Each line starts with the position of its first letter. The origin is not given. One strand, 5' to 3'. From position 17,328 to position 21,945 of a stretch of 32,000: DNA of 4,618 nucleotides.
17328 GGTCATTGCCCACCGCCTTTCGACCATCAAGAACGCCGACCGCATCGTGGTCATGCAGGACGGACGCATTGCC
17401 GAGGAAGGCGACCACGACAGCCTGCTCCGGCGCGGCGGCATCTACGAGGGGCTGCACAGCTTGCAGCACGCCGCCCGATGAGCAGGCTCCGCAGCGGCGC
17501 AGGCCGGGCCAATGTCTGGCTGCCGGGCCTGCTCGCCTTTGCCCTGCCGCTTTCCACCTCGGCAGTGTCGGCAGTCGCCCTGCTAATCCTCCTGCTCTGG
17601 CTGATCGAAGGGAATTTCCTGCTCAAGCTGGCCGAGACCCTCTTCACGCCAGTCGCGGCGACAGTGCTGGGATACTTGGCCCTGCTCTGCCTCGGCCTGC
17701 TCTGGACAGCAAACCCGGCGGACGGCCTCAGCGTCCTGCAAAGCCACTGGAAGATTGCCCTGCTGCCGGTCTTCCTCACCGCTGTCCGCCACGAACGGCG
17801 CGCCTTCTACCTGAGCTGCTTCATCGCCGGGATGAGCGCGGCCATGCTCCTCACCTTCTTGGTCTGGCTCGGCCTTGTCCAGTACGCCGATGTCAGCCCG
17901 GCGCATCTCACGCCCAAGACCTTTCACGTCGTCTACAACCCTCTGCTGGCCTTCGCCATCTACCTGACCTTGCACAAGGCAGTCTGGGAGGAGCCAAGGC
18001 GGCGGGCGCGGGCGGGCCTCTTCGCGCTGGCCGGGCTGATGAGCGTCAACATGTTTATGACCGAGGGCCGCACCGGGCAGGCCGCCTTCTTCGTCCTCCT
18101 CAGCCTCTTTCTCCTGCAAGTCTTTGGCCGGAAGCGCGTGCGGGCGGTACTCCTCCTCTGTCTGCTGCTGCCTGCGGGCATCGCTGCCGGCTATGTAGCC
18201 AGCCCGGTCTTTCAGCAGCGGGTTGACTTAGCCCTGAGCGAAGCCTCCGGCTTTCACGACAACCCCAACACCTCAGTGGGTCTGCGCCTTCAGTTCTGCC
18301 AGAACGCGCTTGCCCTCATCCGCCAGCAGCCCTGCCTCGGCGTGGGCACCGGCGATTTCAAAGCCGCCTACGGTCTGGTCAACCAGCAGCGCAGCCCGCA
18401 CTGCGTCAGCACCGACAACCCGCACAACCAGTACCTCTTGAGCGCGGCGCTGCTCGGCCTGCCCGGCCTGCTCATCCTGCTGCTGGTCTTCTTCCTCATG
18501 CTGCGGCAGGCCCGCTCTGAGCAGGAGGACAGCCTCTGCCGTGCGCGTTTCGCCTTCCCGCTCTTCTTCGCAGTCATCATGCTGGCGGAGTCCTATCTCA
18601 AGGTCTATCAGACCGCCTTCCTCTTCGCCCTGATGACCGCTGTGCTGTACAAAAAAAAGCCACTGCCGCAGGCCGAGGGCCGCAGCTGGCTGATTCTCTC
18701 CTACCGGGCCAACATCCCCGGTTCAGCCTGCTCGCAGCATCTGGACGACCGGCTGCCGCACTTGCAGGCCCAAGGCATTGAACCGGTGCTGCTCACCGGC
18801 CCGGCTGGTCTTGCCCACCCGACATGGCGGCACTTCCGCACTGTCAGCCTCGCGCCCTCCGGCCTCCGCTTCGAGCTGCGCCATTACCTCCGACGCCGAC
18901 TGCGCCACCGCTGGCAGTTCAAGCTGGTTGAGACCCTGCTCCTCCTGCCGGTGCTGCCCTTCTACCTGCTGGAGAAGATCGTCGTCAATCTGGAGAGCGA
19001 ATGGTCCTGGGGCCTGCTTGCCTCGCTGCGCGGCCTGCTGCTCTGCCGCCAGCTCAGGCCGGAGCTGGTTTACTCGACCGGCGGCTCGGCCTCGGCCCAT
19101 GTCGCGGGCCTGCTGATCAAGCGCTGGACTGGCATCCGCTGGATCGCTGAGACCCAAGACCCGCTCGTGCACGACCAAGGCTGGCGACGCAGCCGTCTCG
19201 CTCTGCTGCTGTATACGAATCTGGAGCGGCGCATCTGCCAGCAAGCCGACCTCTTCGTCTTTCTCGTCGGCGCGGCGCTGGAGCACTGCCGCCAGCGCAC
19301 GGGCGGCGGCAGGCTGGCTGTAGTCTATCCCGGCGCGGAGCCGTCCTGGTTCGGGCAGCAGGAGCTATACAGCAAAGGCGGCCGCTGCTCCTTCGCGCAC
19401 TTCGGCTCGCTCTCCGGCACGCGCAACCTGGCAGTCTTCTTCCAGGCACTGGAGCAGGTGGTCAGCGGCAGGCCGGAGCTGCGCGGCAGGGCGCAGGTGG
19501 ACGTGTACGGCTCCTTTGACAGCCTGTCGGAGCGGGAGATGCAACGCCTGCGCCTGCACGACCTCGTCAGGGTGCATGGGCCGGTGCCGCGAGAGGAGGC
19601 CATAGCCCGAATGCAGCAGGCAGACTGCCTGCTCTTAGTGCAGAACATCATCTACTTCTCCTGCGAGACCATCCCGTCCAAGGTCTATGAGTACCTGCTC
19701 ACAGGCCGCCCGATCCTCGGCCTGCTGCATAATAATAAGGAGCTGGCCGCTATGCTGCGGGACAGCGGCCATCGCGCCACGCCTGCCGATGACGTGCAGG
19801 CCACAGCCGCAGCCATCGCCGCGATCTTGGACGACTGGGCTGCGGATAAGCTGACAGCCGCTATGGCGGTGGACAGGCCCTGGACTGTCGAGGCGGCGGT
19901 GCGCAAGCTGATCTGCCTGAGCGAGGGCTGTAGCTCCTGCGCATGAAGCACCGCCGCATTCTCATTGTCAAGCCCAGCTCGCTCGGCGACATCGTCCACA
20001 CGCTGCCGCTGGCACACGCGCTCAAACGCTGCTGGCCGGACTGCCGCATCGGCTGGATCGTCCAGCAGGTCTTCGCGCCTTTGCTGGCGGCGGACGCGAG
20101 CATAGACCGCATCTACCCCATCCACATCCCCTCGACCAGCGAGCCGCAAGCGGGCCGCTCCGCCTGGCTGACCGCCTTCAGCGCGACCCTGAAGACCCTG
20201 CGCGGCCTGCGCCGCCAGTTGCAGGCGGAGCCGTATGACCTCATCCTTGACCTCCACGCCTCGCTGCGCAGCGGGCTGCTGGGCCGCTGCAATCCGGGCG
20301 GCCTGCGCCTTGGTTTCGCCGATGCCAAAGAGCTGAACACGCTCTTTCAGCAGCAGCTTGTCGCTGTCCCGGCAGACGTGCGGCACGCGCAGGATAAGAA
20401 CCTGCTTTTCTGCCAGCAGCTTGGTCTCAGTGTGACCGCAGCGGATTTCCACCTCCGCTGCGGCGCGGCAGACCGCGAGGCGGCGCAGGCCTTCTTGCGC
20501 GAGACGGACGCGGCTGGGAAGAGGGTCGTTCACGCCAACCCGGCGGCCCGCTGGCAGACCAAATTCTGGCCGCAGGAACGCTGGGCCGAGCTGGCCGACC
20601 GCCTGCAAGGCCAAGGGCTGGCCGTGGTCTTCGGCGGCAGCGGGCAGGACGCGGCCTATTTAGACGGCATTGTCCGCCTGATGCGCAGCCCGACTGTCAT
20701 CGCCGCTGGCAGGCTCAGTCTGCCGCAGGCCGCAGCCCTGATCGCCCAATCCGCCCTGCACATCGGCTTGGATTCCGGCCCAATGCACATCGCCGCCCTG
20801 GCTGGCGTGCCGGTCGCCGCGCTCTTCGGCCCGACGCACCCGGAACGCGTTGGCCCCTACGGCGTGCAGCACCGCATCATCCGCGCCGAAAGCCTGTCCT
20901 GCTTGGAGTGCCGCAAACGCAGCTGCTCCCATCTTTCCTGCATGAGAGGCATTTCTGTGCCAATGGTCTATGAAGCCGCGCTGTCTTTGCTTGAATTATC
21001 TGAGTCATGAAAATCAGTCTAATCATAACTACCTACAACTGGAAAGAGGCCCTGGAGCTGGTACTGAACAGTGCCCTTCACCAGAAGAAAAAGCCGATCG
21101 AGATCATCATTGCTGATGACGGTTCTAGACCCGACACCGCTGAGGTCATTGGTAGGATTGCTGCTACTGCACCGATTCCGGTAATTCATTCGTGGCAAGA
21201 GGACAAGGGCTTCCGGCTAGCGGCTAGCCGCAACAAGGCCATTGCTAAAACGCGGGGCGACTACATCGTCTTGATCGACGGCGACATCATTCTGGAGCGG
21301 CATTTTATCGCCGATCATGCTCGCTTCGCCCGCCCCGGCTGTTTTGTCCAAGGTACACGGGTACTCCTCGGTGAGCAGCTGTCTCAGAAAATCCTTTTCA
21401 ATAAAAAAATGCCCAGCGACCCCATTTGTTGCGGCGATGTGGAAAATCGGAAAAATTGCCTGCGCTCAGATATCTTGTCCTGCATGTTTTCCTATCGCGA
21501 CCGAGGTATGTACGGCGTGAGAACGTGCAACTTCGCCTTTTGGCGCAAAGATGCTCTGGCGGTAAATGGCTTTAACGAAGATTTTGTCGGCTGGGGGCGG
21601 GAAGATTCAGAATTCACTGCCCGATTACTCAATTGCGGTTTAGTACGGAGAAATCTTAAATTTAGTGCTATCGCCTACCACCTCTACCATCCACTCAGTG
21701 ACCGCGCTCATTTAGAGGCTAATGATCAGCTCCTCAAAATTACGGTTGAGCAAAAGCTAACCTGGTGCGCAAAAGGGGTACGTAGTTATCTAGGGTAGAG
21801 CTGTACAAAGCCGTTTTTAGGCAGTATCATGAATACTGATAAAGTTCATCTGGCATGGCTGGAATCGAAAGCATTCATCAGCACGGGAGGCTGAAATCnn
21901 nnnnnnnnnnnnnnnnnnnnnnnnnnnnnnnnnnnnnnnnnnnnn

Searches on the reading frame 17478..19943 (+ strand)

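Call 91: search_protein_families(library=pfam, proteins=[window:17478-19943:+], max_evalue=0.00001)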
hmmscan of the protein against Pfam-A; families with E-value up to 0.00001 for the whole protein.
window:17478-19943:+ (822 aa): 2 families
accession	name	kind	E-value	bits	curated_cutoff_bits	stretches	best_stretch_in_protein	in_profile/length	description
PF04932.20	Wzy_C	-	2.4e-22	79.8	31.7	1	184-335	2-149/149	O-Antigen ligase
PF13692.12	Glyco_trans_1_4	-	4.9e-07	30.5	27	1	639-786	4-142/142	Glycosyl transferases group 1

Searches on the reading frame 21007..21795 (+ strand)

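Call 91: search_protein_families(library=pfam, proteins=[window:21007-21795:+], max_evalue=0.00001)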
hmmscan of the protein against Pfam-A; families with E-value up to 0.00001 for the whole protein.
window:21007-21795:+ (263 aa): 4 families
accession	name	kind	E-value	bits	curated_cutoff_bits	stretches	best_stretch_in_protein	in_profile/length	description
PF00535.33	Glycos_transf_2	-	2.8e-21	76.6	23.3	1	4-118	1-115/168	Glycosyl transferase family 2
PF02709.20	Glyco_transf_7C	-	9.3e-14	51.3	23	1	168-228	16-77/78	N-terminal domain of galactosyltransferase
PF10111.15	Glyco_tranf_2_2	-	8.6e-13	48.8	27.3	1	4-96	1-94/276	Glycosyltransferase like family 2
PF13641.12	Glyco_tranf_2_3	-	1e-08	35.9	27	1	3-120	3-124/230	Glycosyltransferase like family 2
